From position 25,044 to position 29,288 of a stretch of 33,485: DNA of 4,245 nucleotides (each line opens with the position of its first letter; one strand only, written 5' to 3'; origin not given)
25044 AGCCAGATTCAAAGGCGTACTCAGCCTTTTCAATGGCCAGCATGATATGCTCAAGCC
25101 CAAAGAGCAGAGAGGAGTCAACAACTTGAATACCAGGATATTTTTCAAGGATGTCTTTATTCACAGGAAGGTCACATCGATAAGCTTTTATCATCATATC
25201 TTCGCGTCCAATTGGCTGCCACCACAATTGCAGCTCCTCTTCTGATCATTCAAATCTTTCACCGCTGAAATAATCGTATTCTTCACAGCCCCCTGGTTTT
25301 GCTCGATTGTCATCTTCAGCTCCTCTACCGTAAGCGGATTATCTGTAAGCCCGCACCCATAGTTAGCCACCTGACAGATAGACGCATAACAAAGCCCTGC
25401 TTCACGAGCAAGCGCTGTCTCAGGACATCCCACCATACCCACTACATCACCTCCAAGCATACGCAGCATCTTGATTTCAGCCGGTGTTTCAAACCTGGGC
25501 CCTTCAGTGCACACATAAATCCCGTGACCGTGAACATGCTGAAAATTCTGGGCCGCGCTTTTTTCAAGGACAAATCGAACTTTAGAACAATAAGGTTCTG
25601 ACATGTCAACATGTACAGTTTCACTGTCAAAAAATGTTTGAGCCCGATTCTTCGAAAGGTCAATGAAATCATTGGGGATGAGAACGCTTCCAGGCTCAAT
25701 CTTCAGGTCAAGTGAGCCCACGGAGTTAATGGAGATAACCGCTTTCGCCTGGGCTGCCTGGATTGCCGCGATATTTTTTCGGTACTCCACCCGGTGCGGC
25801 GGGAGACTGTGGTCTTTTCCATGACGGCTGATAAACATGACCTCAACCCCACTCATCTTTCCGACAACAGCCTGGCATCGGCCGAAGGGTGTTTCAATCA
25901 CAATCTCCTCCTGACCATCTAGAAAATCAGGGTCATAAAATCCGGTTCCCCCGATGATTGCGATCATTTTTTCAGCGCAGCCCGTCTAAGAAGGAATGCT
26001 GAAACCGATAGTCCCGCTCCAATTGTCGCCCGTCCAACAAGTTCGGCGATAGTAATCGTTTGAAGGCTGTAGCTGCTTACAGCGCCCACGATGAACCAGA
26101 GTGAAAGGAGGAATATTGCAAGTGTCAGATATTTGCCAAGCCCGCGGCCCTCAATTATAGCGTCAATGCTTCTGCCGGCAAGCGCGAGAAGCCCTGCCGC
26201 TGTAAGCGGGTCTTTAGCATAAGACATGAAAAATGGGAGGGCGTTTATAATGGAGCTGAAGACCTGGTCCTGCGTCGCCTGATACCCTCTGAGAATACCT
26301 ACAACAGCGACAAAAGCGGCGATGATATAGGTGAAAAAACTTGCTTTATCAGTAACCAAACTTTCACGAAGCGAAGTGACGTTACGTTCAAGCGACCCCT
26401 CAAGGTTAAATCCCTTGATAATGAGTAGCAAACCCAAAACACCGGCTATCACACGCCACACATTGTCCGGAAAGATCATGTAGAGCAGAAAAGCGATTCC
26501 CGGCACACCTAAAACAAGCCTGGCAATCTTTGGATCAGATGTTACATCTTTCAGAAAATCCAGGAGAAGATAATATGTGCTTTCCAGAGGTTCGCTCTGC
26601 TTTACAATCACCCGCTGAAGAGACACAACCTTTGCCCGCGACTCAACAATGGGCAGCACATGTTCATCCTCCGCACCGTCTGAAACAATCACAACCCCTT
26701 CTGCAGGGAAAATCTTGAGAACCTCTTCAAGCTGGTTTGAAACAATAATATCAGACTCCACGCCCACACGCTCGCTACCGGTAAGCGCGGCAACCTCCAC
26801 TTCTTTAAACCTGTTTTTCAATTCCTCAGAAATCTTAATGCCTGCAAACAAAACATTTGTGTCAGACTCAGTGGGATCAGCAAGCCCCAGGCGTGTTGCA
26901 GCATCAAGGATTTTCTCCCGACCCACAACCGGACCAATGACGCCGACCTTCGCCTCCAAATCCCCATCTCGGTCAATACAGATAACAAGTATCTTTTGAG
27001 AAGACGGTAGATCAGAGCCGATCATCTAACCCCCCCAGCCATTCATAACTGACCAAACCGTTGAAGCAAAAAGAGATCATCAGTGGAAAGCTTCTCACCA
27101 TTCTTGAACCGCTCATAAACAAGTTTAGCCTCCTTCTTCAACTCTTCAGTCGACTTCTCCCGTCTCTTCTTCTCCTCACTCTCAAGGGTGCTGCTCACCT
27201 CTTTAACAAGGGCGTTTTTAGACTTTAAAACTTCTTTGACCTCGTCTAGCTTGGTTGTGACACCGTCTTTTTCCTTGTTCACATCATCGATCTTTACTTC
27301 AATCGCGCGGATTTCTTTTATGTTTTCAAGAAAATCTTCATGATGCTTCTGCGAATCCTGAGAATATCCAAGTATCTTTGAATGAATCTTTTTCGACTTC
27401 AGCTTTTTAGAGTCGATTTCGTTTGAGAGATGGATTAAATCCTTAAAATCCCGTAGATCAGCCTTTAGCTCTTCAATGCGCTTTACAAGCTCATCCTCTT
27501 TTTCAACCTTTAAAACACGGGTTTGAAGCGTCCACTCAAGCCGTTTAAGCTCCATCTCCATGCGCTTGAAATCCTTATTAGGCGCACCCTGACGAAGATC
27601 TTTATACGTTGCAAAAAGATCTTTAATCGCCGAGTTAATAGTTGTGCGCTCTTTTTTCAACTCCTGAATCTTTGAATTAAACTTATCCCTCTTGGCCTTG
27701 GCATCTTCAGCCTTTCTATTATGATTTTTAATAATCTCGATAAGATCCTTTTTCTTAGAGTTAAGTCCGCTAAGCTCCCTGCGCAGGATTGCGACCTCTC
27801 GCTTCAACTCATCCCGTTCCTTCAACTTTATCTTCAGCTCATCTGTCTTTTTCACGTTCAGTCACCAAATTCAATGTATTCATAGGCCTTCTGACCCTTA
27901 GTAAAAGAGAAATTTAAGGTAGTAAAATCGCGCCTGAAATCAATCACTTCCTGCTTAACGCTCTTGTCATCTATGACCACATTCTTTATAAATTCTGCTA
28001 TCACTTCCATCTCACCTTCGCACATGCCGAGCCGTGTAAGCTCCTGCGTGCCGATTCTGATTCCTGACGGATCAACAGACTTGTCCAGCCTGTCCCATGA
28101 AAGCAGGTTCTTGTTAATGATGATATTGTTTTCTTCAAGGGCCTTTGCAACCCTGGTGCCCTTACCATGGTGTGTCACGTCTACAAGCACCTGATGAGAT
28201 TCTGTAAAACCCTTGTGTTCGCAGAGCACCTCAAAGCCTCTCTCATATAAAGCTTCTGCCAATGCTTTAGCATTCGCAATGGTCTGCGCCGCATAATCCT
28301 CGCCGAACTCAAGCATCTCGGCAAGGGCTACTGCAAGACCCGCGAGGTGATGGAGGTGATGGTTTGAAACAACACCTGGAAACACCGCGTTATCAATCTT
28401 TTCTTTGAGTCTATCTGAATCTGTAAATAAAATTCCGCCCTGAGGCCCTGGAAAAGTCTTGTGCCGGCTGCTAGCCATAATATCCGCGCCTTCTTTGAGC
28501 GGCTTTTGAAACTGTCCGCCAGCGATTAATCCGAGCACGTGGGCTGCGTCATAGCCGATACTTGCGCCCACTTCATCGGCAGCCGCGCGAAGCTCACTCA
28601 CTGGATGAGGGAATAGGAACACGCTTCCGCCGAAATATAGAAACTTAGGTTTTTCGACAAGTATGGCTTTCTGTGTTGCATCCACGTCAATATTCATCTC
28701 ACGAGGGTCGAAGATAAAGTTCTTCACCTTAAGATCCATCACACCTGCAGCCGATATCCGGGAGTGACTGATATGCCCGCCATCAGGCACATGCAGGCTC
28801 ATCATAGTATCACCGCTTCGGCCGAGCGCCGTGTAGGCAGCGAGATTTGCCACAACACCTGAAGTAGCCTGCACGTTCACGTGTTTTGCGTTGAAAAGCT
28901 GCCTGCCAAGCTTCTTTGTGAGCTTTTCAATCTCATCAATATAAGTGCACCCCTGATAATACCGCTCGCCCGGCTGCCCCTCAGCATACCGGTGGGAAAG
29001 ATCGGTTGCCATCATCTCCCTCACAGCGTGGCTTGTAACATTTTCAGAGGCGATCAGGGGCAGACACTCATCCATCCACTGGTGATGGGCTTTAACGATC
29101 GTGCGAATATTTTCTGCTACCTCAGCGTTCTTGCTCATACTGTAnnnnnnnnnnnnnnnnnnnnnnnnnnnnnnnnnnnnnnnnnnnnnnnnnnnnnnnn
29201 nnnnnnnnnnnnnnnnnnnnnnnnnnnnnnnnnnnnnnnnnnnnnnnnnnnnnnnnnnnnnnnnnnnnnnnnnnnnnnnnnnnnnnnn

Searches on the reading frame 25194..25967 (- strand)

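Call 38: search_protein_families(library=pfam, proteins=[window:25194-25967:-], max_evalue=0.0001)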
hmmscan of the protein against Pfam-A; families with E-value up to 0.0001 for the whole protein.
window:25194-25967:- (257 aa): 1 family
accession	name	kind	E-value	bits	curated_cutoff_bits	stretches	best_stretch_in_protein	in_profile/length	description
PF01048.26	PNP_UDP_1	-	3.8e-45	154.5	25.1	1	2-233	2-229/233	Phosphorylase superfamily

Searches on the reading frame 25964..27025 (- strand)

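Call 38: search_protein_families(library=pfam, proteins=[window:25964-27025:-], max_evalue=0.0001)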
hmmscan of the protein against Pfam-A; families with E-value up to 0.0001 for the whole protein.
window:25964-27025:- (353 aa): 1 family
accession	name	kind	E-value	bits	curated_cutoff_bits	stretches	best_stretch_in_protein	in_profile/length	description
PF04123.18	DUF373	-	2.3e-96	323.6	28.3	1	11-327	1-325/335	Domain of unknown function (DUF373)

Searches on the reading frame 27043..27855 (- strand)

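Call 38: search_protein_families(library=pfam, proteins=[window:27043-27855:-], max_evalue=0.0001)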
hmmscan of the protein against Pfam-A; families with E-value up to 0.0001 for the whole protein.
window:27043-27855:- (270 aa): 1 family
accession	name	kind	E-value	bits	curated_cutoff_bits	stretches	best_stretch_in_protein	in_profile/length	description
PF23435.1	DUF7121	-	8.2e-19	68.5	29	1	24-269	51-306/307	Family of unknown function (DUF7121)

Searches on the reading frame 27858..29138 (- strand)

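Call 38: search_protein_families(library=pfam, proteins=[window:27858-29138:-], max_evalue=0.0001)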
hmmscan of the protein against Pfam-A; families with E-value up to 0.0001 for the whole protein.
window:27858-29138:- (426 aa): 2 families
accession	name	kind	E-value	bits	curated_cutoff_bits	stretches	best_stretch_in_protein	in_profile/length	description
PF00464.25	SHMT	-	3.3e-81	273.4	27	1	8-384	5-399/399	Serine hydroxymethyltransferase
PF00155.27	Aminotran_1_2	-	5.9e-05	22.9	19.7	0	52-311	29-304/361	Aminotransferase class I and II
